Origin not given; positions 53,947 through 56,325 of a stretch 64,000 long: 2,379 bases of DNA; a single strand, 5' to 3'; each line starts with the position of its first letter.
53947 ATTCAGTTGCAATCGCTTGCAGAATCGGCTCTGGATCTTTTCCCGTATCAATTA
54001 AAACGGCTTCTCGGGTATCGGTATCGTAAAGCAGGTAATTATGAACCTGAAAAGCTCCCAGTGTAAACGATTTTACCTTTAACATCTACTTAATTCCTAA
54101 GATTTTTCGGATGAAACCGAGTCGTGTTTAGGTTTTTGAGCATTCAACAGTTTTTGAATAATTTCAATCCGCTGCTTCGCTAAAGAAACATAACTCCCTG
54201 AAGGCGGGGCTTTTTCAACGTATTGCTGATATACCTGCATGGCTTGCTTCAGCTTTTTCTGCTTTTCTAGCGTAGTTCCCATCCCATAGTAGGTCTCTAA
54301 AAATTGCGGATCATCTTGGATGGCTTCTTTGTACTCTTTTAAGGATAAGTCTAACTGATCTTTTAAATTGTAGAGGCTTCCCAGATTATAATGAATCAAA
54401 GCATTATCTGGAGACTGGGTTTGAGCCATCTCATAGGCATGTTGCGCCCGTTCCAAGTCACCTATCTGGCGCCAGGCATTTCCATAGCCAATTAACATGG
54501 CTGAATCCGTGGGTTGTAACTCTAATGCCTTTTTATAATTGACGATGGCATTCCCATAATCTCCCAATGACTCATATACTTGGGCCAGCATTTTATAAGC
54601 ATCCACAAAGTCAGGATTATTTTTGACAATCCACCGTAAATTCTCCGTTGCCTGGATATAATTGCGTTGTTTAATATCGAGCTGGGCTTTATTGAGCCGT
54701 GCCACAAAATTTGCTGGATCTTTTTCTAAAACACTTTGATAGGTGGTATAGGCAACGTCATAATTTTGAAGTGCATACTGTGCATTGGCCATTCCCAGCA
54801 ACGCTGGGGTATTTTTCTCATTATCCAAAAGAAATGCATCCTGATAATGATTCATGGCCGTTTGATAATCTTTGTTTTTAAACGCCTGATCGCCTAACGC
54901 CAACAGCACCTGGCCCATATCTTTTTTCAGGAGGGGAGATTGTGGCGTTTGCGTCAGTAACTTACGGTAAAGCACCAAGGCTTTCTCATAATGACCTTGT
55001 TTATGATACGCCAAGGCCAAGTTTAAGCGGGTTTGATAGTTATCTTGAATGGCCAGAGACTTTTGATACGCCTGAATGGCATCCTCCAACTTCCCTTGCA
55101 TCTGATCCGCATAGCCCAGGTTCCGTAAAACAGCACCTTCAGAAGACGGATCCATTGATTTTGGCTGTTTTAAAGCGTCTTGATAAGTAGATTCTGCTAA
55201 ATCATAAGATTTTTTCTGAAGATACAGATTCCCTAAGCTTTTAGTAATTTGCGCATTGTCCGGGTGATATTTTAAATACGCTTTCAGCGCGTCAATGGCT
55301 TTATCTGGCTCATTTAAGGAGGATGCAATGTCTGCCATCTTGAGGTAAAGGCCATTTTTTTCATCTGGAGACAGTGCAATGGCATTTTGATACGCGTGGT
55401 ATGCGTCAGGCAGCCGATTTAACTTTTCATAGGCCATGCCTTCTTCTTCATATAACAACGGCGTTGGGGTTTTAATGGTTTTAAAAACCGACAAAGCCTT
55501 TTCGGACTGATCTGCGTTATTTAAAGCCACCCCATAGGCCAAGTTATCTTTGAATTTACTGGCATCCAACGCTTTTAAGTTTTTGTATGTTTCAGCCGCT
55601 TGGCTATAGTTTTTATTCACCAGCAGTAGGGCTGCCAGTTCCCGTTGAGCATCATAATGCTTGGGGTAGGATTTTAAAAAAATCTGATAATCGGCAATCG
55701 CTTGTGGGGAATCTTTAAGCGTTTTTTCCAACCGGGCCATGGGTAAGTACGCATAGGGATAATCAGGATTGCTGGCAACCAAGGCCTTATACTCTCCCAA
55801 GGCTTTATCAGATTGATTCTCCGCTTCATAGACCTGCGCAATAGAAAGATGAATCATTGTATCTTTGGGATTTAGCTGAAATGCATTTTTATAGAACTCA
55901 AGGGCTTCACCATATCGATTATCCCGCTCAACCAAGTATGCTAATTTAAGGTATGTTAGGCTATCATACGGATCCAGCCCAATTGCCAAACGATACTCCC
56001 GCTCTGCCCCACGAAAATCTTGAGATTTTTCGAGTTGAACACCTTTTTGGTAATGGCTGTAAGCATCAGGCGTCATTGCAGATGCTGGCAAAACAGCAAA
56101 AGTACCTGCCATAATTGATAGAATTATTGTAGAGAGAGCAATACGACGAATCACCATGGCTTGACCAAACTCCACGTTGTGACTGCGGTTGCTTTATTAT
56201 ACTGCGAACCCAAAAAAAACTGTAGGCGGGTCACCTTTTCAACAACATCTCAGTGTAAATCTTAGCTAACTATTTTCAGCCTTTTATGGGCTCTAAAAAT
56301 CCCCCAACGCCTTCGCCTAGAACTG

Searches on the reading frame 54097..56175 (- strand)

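Call 55: search_protein_families(library=ncbifam, proteins=[window:54097-56175:-], max_evalue=0.001)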
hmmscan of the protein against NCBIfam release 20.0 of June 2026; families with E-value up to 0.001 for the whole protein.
window:54097-56175:- (692 aa): 34 families (the best 25 are shown)
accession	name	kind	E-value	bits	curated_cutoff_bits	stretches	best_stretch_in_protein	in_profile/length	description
TIGR02917.1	PEP_TPR_lipo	equivalog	1.6e-60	205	312.2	3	51-412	512-869/899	XrtA/PEP-CTERM system TPR-repeat protein PrsT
NF040959.1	MamA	equivalog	2.1e-47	161.2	200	5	427-559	43-174/204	magnetosome protein MamA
TIGR02521.1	type_IV_pilW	equivalog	1.9e-33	116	154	3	492-660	33-203/234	type IV pilus biogenesis/stability protein PilW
NF033762.1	social_mot_Tgl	equivalog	2.7e-31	108.8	225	5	381-542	32-188/252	social motility TPR repeat lipoprotein Tgl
NF033920.0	C39_PA2778_fam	equivalog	2.3e-26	92.7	150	3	273-377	155-254/255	PA2778 family cysteine peptidase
NF033758.1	gliding_GltE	equivalog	7.5e-24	84.5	225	3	323-564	101-330/411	adventurous gliding motility TPR repeat lipoprotein GltE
TIGR02552.1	LcrH_SycD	equivalog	7.7e-24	83.9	104.8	5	502-591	30-119/136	SycD/LcrH family type III secretion system chaperone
TIGR03939.1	PGA_TPR_OMP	equivalog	9.5e-24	83.6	366.65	2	455-571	85-201/800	poly-beta-1,6 N-acetyl-D-glucosamine export porin PgaA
NF047371.1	FlcA_CTERM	equivalog_domain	9.7e-24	83.8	300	4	526-654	401-535/646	periplasmic flagellar collar protein FlcA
TIGR02795.1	tol_pal_ybgF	equivalog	5.3e-22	78.7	90.1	2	385-498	7-118/119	tol-pal system protein YbgF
NF008757.0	PRK11788.1-5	equivalog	8.2e-22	77.9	363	2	288-488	49-246/388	lipopolysaccharide assembly protein LapB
NF002725.1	PRK02603.1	equivalog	1.2e-19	71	143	2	354-447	42-139/173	photosystem I assembly protein Ycf3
NF052415.1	T3SS_chap_SctY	equivalog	1.1e-17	64.4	70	1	287-374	19-104/106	type III secretion apparatus assembly chaperone SctY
TIGR00990.1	3a0801s09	subfamily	4.1e-17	62.1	757.25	2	538-655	345-462/615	mitochondrial import receptor subunit TOM70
TIGR00540.1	TPR_hemY_coli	hypoth_equivalog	2.1e-16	59.7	142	1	271-373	291-385/385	heme biosynthesis-associated TPR protein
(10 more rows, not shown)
